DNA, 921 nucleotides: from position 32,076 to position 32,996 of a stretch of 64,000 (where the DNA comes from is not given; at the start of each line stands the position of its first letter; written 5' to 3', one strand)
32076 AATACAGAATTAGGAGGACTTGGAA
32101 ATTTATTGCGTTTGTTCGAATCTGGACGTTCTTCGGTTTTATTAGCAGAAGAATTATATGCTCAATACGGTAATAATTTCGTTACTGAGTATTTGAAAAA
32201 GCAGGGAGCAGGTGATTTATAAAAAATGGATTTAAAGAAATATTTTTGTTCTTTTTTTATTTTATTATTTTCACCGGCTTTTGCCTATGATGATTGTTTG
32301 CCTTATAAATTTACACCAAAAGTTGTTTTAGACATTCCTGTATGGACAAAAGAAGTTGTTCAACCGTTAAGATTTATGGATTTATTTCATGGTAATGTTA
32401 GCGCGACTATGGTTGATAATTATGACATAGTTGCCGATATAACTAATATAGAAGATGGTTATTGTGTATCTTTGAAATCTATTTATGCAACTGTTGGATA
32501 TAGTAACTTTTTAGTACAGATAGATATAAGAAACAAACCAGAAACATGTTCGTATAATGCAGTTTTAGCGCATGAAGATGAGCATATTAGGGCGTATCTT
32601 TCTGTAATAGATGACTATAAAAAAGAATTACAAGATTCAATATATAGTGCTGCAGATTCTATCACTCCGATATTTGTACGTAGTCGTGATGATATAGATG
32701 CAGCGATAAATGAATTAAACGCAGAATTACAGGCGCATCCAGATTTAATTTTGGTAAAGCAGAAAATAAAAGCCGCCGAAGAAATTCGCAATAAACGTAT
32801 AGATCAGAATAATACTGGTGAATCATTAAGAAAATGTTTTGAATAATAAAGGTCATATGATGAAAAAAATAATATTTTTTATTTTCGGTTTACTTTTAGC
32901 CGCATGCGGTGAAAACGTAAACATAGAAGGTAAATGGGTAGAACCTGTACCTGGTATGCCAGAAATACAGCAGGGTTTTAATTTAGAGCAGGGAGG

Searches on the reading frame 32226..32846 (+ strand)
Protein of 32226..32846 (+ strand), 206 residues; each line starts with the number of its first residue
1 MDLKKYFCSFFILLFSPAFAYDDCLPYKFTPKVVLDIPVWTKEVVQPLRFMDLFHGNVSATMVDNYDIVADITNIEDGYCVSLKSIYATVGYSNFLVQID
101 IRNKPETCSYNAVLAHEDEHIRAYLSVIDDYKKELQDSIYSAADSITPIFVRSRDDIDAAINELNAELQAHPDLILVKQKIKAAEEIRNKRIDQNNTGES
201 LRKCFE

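Call 13: find_encoding_contigs(protein=window:32226-32846:+, flank=10000, max_places=10)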
Protein window:32226-32846:+ (206 aa): 23 contigs read that carry it; 9 places shown.
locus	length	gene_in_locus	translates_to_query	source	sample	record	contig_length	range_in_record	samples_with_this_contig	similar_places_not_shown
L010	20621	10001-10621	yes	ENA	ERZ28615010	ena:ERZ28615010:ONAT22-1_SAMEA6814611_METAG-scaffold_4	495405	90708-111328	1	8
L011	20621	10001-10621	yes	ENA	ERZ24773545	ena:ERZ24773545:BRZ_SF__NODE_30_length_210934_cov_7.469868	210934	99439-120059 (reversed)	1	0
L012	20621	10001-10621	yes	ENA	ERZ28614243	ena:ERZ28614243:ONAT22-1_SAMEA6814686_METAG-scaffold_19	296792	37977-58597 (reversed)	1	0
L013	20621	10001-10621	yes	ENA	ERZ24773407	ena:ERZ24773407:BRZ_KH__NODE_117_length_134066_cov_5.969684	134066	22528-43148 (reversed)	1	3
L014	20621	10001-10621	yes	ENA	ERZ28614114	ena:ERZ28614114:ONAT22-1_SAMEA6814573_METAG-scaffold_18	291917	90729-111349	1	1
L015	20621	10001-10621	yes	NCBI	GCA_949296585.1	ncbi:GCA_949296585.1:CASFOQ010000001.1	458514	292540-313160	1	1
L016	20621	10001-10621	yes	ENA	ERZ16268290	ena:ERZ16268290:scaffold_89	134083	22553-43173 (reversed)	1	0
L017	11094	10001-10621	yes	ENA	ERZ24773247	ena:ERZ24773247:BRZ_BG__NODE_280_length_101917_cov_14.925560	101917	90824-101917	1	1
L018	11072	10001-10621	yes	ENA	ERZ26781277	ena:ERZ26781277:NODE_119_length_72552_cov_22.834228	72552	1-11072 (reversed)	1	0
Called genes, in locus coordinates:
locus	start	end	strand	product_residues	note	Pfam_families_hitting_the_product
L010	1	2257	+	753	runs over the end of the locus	PF01751:Toprim, PF01131:Topoisom_bac, PF01396:Zn_ribbon_Top1, PF13368:Toprim_C_rpt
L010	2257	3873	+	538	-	PF01807:Zn_ribbon_DnaG, PF08275:DNAG_N, PF01751:Toprim, PF13662:Toprim_4, PF13155:Toprim_2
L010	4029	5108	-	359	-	PF01926:MMR_HSR1, PF02421:FeoB_N (weak), PF06071:YchF-GTPase_C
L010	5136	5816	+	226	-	PF01458:SUFBD_core (weak)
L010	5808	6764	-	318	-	-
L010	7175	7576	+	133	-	PF05101:VirB3 (weak)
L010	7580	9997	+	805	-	PF27097:VirB4_TrbE_N, PF03135:CagE_TrbE_VirB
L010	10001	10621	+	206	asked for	-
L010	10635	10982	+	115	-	PF12702:Lipocalin_3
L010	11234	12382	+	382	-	PF13356:Arm-DNA-bind_3, PF00589:Phage_integrase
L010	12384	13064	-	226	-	-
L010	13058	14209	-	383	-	PF18144:SMODS (weak), PF21654:DncV-like_NTFase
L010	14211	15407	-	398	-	PF18145:SAVED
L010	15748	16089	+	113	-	-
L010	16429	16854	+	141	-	-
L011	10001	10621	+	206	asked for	-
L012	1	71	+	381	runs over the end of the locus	PF01098:FTSW_RODA_SPOVE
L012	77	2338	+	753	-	PF01751:Toprim, PF01131:Topoisom_bac, PF01396:Zn_ribbon_Top1, PF13368:Toprim_C_rpt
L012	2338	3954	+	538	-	PF01807:Zn_ribbon_DnaG, PF08275:DNAG_N, PF01751:Toprim, PF13662:Toprim_4, PF13155:Toprim_2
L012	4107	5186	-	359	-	PF01926:MMR_HSR1, PF02421:FeoB_N (weak), PF06071:YchF-GTPase_C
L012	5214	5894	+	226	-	PF01458:SUFBD_core (weak)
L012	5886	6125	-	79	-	-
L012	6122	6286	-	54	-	-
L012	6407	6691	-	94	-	-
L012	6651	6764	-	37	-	-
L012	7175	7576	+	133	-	PF05101:VirB3 (weak)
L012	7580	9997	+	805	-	PF27097:VirB4_TrbE_N, PF03135:CagE_TrbE_VirB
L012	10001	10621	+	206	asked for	-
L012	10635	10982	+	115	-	PF12702:Lipocalin_3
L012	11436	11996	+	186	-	PF00239:Resolvase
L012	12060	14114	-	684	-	-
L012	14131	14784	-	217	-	PF13707:RloB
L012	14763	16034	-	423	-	PF13304:AAA_21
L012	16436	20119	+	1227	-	PF04851:ResIII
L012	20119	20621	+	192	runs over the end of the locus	PF02384:N6_Mtase (faint)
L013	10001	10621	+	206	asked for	-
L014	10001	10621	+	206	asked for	-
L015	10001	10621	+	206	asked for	-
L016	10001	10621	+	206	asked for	-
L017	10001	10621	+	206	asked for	-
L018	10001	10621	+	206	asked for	-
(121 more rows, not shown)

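Call 57: list_cluster_members(proteins=[window:32226-32846:+, window:43193-43984:+, window:42230-42808:-, window:33459-34607:+, window:36436-37638:-])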
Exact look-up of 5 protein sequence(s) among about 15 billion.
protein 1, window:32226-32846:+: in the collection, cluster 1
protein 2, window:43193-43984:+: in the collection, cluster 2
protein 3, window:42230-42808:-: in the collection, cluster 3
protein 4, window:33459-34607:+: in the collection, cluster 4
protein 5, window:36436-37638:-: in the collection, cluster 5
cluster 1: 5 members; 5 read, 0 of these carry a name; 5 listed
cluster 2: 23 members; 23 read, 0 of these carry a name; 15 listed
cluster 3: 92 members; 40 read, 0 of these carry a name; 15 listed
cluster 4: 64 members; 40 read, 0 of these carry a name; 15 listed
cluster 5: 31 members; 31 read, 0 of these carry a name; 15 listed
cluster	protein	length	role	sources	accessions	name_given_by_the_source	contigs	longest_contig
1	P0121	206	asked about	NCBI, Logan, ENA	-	-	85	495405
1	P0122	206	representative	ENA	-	-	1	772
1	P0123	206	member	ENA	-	-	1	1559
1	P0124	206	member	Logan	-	-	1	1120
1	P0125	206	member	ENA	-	-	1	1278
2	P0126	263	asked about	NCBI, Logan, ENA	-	-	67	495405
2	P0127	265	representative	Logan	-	-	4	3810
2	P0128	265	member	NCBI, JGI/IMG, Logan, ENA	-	-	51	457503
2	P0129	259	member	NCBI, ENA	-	-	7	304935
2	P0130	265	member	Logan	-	-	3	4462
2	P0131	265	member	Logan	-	-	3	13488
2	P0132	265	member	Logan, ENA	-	-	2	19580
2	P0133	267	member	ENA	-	-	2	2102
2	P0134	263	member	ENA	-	-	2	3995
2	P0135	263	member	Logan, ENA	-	-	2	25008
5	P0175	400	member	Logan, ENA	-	-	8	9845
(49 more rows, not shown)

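Call 58: find_encoding_contigs(protein=P0175, flank=10000, max_places=8)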
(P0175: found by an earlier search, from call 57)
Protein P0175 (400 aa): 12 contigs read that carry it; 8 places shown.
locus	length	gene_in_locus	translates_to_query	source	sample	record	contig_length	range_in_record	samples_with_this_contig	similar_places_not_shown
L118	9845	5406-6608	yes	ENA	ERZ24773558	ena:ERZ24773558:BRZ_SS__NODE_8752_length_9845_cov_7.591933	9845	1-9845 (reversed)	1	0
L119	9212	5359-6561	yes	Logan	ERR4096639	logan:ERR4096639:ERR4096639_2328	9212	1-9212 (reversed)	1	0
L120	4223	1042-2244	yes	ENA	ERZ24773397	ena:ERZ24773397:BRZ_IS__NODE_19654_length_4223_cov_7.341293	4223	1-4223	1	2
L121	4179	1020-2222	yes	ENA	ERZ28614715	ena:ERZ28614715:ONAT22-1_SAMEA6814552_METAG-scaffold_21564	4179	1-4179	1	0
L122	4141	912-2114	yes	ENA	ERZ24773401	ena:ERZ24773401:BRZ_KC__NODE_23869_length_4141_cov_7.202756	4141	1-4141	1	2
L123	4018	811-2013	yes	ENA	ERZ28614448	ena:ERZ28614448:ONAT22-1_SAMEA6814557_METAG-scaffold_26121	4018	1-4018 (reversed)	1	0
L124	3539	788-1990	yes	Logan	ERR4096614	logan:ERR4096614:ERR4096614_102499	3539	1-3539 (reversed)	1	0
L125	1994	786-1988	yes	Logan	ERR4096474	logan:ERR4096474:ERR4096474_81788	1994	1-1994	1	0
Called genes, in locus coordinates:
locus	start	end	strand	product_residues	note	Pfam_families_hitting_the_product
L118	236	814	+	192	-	-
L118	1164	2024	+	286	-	PF13662:Toprim_4 (faint), PF13362:Toprim_3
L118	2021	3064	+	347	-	PF13481:AAA_25, PF02796:HTH_7 (weak)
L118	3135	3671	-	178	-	-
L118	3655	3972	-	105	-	-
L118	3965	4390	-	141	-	-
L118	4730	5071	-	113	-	-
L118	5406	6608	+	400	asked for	PF18145:SAVED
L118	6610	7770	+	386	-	PF18144:SMODS (weak), PF21654:DncV-like_NTFase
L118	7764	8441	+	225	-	-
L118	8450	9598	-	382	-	PF13356:Arm-DNA-bind_3, PF00589:Phage_integrase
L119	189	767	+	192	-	-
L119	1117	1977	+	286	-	PF13662:Toprim_4 (faint), PF13362:Toprim_3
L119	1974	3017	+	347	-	PF13481:AAA_25, PF02796:HTH_7 (weak)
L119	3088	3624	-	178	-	-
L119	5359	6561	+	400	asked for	PF18145:SAVED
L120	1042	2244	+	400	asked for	PF18145:SAVED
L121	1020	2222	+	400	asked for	PF18145:SAVED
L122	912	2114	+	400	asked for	PF18145:SAVED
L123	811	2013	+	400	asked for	PF18145:SAVED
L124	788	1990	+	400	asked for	PF18145:SAVED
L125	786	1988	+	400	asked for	PF18145:SAVED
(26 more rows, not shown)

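Call 65: search_protein_families(library=padloc, proteins=[L012:11436-11996:+, L012:12060-14114:-, L012:14131-14784:-, L012:14763-16034:-, L012:16436-20119:+], max_evalue=0.001)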
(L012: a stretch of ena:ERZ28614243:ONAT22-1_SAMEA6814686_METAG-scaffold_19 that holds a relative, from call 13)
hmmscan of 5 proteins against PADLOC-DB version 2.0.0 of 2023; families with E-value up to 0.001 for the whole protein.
L012:11436-11996:+ (186 aa): 1 family
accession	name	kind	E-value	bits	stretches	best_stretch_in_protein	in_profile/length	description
PDLC01509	Csx1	-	0.00021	18.6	1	13-94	318-402/440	CAS-III; associated_signaling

L012:12060-14114:- (684 aa): 0 families

L012:14131-14784:- (217 aa): 1 family
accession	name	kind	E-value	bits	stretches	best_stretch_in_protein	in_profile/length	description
PDLC02337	AbiLii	-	2.2e-08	32.9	1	11-216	23-87/170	AbiLii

L012:14763-16034:- (423 aa): 23 families
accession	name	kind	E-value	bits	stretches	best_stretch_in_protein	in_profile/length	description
PDLC02335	AbiLi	-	1.2e-72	242.8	1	1-418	49-293/326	AbiLi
PDLC04426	PDC-M12A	-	2.3e-25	87.8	2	292-406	258-367/369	-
PDLC02980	AriA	-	4.4e-22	77.4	1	43-361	3-304/304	-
PDLC04427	PDC-M12A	-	2.6e-11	41.5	1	294-403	205-311/316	-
PDLC04391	PDC-M07A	-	1.6e-09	35.3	1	45-197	27-197/412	-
PDLC04178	HEC-01A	-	5.7e-08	30.2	1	287-386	258-356/399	-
PDLC04182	HEC-01A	-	9.2e-08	29.5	0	288-388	280-377/406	-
PDLC04180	HEC-01A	-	4e-07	27.6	0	44-116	27-107/382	-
PDLC04135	mad3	-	8.4e-07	26.9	1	42-62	25-45/374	mads_3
PDLC00290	PtuA1|PtuA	-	1.1e-06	26.3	1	270-361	223-314/414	AAA ATPase domain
PDLC04392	PDC-M07A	-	1.2e-06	25.9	0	45-66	27-48/432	-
PDLC02979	AriA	-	2.6e-06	25.5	0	271-356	285-369/373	-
PDLC04176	HEC-01A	-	3.3e-06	24.7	1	44-135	28-124/371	-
PDLC04175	HEC-01A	-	7.6e-06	23.2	0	45-128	31-119/363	-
PDLC00276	PtuA1|PtuA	-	1e-05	23.1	1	270-361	48-140/239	AAA ATPase domain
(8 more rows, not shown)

L012:16436-20119:+ (1227 aa): 0 families

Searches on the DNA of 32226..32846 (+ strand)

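Call 47: search_rna_families(source=L012, start=10900, end=20621, threshold=evalue, max_evalue=1, show_alignments=2)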
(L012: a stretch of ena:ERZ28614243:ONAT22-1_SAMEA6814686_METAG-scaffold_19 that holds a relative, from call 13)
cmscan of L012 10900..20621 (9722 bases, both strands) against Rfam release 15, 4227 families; matches with E-value up to 1: 2.
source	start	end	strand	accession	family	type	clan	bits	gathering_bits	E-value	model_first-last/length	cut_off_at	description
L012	16308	16406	+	RF02221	sRNA-Xcc1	Gene; sRNA;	-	29.7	53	0.066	1-87/87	no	sRNA-Xcc1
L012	14618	14691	+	RF03421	mir-2558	Gene; miRNA;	-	23.5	70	0.65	1-84/84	no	mir-2558 microRNA precursor family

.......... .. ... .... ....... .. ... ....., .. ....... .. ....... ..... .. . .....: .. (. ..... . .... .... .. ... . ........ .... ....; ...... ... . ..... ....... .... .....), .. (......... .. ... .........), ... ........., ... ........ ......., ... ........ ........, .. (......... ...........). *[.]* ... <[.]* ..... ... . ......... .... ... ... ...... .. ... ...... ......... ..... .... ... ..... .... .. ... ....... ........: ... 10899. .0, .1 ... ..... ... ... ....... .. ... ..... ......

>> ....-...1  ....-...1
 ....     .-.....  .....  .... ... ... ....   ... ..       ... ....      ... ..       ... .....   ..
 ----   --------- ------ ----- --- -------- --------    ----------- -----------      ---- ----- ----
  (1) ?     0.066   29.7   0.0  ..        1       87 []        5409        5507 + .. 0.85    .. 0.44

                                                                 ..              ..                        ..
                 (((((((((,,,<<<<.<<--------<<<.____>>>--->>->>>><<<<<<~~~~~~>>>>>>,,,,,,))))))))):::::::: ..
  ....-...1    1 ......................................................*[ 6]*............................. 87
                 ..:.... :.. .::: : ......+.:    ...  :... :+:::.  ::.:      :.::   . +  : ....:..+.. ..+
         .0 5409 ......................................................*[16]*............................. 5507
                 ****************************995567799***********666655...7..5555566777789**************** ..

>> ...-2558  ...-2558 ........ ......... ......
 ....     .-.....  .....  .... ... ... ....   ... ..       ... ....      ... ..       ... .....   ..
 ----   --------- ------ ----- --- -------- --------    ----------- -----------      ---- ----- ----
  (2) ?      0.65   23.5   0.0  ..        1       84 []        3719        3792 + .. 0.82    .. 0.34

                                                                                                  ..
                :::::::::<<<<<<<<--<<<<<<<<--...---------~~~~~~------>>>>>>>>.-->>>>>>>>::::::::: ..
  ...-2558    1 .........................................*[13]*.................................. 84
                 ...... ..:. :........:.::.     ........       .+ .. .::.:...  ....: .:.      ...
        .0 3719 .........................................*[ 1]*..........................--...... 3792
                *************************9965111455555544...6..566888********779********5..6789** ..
